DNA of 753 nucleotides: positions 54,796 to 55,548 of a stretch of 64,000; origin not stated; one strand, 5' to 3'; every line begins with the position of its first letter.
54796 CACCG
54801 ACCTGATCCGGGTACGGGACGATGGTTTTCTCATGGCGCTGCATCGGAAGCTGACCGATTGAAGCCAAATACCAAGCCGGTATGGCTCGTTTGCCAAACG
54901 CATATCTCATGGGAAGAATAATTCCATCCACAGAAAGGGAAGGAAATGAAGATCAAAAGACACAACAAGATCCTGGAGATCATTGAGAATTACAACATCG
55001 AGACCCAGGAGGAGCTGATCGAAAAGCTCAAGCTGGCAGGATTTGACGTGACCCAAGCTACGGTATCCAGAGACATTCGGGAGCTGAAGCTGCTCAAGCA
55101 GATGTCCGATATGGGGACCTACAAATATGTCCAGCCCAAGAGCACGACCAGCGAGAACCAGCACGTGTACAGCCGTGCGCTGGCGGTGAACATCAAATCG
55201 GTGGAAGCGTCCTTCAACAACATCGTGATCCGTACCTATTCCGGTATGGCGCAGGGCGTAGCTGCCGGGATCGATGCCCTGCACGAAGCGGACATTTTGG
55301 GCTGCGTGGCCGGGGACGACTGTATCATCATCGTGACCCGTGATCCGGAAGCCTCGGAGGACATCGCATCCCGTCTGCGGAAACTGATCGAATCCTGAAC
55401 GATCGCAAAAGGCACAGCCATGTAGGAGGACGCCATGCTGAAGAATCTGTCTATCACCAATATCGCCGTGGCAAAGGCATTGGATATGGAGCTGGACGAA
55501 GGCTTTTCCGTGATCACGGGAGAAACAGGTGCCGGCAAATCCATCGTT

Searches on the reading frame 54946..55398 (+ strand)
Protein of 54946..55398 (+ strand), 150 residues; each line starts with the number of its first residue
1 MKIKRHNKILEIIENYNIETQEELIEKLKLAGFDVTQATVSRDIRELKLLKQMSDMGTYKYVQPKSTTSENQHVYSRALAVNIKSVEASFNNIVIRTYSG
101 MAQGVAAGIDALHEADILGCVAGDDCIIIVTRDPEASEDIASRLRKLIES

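Call 58: search_protein_families(library=pfam, proteins=[window:54946-55398:+], max_evalue=0.001)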
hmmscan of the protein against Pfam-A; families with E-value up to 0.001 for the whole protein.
window:54946-55398:+ (150 aa): 2 families
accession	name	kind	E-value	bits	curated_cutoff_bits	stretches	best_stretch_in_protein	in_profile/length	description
PF01316.27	Arg_repressor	-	2.3e-22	78.9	27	1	2-67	3-68/70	Arginine repressor, DNA binding domain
PF02863.23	Arg_repressor_C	-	1.4e-20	73.3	25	1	83-146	5-68/68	Arginine repressor, C-terminal domain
